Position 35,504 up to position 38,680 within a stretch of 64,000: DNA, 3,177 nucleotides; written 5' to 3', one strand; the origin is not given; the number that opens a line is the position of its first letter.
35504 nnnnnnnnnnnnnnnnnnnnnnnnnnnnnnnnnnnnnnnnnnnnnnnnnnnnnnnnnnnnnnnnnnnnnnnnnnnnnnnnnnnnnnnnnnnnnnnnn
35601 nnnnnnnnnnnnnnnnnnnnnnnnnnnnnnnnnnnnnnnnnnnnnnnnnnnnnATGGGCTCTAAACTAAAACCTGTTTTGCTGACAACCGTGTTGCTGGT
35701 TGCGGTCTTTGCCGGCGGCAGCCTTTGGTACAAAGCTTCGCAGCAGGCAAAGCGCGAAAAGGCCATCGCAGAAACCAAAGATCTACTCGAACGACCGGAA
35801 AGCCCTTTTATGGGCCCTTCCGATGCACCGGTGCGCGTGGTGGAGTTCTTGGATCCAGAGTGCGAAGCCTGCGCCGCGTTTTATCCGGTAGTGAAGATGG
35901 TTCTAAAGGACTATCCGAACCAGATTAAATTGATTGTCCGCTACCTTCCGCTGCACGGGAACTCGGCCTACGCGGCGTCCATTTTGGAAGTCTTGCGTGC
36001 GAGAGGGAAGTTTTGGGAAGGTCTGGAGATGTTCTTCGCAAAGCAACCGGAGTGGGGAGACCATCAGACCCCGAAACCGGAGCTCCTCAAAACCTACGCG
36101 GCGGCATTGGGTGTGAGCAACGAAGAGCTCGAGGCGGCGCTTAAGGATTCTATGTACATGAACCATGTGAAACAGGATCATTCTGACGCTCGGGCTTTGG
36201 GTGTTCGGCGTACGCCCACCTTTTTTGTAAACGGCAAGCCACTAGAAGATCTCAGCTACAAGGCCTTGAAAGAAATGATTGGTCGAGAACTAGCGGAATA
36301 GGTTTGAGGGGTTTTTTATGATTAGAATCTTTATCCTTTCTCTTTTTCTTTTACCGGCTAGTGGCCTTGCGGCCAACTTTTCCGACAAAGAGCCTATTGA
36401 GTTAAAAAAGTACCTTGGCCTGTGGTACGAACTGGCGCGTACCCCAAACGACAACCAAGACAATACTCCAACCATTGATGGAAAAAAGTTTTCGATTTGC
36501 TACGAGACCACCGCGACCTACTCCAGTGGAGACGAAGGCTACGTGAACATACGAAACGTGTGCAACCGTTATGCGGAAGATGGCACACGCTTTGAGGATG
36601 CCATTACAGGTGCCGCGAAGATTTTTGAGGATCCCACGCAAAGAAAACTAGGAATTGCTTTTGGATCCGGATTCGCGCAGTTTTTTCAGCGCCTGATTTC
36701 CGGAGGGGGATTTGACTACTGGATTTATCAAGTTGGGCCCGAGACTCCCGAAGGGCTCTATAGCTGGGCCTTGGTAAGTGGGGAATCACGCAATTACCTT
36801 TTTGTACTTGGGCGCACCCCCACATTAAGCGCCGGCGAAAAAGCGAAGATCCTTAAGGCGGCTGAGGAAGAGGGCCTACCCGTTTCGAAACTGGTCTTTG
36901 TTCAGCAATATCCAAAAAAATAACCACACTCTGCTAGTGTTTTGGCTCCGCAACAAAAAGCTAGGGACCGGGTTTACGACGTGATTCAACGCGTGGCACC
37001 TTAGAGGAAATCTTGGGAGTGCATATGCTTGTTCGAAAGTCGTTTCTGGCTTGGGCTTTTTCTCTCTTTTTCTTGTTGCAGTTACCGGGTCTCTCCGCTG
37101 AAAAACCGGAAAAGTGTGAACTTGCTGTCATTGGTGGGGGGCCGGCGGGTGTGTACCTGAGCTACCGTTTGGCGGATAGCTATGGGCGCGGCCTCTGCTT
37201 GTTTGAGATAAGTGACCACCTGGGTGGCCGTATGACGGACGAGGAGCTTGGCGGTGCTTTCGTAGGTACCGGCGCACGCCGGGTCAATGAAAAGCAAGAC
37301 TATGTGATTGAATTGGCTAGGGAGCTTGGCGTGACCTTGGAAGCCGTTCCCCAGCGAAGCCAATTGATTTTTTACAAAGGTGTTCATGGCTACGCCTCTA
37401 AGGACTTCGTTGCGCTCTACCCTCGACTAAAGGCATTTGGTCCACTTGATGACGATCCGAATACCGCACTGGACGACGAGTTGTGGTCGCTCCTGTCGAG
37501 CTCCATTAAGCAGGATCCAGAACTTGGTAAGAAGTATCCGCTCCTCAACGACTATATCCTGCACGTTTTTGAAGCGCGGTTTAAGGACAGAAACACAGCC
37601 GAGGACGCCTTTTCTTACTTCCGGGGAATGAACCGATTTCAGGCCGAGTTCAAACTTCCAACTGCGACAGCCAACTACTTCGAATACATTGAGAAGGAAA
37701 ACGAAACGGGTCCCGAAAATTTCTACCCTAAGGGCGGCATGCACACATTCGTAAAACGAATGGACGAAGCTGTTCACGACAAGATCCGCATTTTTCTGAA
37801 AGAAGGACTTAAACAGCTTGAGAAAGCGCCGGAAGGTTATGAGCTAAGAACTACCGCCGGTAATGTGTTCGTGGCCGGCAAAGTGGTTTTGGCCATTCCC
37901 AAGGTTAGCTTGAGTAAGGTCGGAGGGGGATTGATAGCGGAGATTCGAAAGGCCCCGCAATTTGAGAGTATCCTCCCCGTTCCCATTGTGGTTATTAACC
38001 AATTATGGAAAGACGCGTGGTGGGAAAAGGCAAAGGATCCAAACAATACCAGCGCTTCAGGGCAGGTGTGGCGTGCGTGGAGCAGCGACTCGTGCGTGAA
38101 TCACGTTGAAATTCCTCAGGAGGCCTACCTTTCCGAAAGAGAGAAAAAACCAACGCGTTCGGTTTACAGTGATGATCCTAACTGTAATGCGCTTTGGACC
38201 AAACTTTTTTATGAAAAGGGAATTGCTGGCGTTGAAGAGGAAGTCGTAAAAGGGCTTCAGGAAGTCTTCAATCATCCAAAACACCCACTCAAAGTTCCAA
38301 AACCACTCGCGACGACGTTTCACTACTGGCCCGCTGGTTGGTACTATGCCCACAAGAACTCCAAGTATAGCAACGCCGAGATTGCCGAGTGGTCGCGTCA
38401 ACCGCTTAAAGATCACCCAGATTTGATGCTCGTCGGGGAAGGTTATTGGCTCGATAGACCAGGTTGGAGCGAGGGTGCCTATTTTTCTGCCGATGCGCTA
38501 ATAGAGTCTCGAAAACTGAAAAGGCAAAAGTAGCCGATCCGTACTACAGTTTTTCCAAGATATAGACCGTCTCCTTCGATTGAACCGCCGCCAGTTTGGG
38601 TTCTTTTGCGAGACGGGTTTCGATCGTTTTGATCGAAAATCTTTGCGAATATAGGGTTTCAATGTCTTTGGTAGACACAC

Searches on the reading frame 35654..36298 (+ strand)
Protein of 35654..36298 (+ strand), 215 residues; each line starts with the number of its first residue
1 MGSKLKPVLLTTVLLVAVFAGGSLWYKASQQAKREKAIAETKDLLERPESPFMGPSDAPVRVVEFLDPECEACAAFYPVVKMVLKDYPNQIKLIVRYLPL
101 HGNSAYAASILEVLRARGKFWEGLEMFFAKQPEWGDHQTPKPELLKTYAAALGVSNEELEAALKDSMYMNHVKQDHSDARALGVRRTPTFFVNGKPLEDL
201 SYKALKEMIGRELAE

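Call 76: search_protein_families(library=ncbifam, proteins=[window:35654-36298:+], max_evalue=0.00001)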
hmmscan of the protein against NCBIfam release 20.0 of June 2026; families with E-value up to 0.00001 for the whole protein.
window:35654-36298:+ (215 aa): 1 family
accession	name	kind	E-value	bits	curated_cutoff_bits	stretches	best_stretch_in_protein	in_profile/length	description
NF041057.1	Rcas_1661_fam_Se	equivalog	3.3e-17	62.9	190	1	51-198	82-232/247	Rcas_1661 family thioredoxin-like (seleno)lipoprotein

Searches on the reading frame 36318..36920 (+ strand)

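Call 76: search_protein_families(library=ncbifam, proteins=[window:36318-36920:+], max_evalue=0.00001)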
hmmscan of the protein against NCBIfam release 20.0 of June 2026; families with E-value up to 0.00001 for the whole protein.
window:36318-36920:+ (201 aa): 1 family
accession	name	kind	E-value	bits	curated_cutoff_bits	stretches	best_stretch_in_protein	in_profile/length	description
NF007786.1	PRK10477.1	subfamily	1.9e-17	63.4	267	1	25-197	32-174/176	outer membrane lipoprotein Blc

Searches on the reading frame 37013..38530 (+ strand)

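Call 76: search_protein_families(library=ncbifam, proteins=[window:37013-38530:+], max_evalue=0.00001)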
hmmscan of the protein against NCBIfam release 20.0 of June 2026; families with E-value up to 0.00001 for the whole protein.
window:37013-38530:+ (506 aa): 4 families
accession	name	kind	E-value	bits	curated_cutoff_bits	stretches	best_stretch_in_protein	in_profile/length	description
TIGR00562.1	proto_IX_ox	equivalog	2.4e-09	36.3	97.85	0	35-108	3-77/470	protoporphyrinogen oxidase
NF008841.0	PRK11883.1-1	equivalog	6.1e-09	35.3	517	0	36-111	5-82/453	protoporphyrinogen oxidase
NF005560.0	PRK07233.1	equivalog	1.9e-07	30.3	252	0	37-107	3-72/435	hypothetical protein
NF008845.0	PRK11883.1-5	equivalog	4.6e-06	25.2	560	0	240-302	228-289/468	protoporphyrinogen oxidase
